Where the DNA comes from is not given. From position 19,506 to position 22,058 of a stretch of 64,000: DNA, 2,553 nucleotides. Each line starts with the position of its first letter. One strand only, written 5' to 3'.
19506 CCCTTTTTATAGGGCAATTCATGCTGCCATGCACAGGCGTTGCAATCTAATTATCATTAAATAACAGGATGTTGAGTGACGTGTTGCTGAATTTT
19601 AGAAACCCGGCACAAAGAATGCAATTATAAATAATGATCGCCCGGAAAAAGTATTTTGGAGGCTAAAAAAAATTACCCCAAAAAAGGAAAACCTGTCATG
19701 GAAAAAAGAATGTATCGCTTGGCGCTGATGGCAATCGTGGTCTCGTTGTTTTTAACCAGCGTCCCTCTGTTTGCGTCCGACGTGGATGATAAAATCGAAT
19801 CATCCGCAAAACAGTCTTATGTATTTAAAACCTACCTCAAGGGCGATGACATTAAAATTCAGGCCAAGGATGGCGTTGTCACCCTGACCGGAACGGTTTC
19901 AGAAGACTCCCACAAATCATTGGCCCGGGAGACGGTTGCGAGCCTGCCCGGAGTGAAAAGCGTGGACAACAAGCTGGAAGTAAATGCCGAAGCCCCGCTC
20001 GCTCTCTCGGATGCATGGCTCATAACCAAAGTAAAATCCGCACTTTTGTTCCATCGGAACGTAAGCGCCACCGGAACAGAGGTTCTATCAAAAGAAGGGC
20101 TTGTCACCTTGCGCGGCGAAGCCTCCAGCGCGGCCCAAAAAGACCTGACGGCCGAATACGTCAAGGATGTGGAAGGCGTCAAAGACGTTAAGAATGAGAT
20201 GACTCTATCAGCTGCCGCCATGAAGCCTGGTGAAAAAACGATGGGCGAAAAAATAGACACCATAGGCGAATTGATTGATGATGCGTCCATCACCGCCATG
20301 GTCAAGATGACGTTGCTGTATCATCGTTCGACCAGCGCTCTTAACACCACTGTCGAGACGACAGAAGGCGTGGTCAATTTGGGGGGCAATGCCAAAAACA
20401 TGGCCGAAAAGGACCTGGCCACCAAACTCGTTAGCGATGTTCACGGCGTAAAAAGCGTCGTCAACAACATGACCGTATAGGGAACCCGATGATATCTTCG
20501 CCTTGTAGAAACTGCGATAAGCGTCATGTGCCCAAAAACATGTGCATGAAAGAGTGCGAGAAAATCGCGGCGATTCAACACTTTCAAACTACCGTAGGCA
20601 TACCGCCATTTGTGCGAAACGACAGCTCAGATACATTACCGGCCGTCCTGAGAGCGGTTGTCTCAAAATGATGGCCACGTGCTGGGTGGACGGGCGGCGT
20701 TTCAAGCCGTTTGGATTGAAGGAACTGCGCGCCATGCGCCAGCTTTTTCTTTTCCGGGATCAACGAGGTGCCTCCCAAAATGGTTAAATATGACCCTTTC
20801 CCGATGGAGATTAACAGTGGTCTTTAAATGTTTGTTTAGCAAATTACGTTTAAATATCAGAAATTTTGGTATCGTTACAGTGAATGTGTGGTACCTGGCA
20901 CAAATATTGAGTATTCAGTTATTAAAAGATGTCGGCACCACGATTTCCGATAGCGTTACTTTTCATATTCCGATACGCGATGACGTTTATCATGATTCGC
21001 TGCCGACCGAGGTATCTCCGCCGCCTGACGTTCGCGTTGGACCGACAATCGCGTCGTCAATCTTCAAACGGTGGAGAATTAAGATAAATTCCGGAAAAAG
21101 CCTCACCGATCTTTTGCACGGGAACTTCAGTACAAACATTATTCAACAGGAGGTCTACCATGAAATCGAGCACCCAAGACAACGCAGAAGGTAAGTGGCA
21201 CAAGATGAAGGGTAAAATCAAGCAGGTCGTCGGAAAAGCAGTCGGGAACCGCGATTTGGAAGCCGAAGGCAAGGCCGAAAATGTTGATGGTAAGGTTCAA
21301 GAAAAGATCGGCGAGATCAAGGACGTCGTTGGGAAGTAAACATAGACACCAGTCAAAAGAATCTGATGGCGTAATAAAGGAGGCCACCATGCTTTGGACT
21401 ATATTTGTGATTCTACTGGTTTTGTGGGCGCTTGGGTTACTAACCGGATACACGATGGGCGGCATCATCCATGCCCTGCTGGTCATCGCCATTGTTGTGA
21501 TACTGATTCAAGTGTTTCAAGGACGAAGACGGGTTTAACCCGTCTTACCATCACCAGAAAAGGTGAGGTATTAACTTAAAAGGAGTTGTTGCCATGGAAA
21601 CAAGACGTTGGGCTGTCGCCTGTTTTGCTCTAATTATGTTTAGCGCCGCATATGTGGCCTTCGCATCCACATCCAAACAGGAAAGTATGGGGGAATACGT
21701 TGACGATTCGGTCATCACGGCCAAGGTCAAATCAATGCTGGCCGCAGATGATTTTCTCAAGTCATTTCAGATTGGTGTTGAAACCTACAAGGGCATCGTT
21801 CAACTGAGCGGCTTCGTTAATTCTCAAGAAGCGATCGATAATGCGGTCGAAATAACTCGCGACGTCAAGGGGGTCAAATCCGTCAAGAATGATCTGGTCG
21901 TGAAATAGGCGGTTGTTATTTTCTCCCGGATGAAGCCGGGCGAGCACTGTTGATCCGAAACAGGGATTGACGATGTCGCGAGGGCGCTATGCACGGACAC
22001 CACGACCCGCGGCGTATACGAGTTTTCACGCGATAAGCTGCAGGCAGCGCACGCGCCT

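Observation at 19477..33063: Regulatory cassette (palindromic UAS + A/T spacer + sigma54 promoter) present three times intact and once degenerate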

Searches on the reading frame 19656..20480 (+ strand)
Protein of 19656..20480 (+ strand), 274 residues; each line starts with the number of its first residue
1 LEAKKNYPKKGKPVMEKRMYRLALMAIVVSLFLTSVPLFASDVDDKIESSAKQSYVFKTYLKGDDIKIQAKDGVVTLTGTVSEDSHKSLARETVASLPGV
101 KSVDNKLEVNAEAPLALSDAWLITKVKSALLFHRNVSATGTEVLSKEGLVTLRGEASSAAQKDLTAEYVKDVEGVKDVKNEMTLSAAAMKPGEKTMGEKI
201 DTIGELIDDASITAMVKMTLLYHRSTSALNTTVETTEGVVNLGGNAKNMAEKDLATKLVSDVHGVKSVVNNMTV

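Call 10: search_protein_families(library=pfam, proteins=[window:19656-20480:+])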
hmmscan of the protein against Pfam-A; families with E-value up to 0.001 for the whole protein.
window:19656-20480:+ (274 aa): 2 families
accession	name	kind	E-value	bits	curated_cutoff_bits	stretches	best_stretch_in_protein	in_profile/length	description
PF04972.22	BON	-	5.8e-46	155.1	27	3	44-110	2-68/69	BON domain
PF21937.1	Yop-YscD_ppl_2nd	-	6.1e-07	29.5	27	0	69-108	25-65/67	YscD/CdsD-like Bon-like domain 2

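Call 51: search_protein_families(library=ncbifam, proteins=[window:19698-20480:+], max_evalue=0.001)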
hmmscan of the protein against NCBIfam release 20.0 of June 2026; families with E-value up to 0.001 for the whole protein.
window:19698-20480:+ (260 aa): 4 families
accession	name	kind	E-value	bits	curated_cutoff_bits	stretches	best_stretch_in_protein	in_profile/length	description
NF007858.0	PRK10568.1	equivalog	1.9e-35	122.4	174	2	104-260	59-204/206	molecular chaperone OsmY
NF008247.1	PRK11023.1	equivalog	1.1e-15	57.9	184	1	51-168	70-188/192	division/outer membrane stress-associated lipid-binding lipoprotein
NF008399.0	PRK11198.1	equivalog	5e-10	40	134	0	35-100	28-93/149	peptidoglycan-binding protein LysM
NF051434.1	ArfA_OmpATb_N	equivalog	3.4e-09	37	81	1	38-95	57-114/114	channel-forming protein ArfA/OmpATb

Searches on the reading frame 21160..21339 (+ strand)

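Call 51: search_protein_families(library=ncbifam, proteins=[window:21160-21339:+], max_evalue=0.001)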
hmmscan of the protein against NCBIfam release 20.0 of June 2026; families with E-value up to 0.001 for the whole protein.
window:21160-21339:+ (59 aa): 2 families
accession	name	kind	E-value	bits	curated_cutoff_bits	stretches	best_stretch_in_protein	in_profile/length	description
NF007748.0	PRK10428.1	equivalog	4.4e-07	29.8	113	1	6-56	3-53/69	hypothetical protein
NF050175.1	MBP-1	equivalog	2.9e-06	27.5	80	1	2-39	5-42/78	microaggregate-binding protein 1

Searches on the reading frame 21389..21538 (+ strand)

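Call 51: search_protein_families(library=ncbifam, proteins=[window:21389-21538:+], max_evalue=0.001)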
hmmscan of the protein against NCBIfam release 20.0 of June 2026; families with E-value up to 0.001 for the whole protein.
window:21389-21538:+ (49 aa): 1 family
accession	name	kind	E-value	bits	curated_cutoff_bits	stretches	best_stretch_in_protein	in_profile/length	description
NF033488.1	lmo0937_fam_TM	equivalog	7e-17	61.2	30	1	2-45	1-43/43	lmo0937 family membrane protein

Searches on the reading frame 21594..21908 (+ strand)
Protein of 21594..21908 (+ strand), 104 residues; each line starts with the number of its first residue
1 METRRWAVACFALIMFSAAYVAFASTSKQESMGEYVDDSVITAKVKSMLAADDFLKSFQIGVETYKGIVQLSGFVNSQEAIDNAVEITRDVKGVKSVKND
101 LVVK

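Call 51: search_protein_families(library=ncbifam, proteins=[window:21594-21908:+], max_evalue=0.001)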
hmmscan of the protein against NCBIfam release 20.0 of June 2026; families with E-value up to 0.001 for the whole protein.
window:21594-21908:+ (104 aa): 2 families
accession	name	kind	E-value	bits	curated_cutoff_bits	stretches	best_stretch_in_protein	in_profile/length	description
NF007858.0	PRK10568.1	equivalog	1.7e-22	80.1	174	1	27-104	128-205/206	molecular chaperone OsmY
NF008247.1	PRK11023.1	equivalog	1.4e-11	44.6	184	1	10-101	20-112/192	division/outer membrane stress-associated lipid-binding lipoprotein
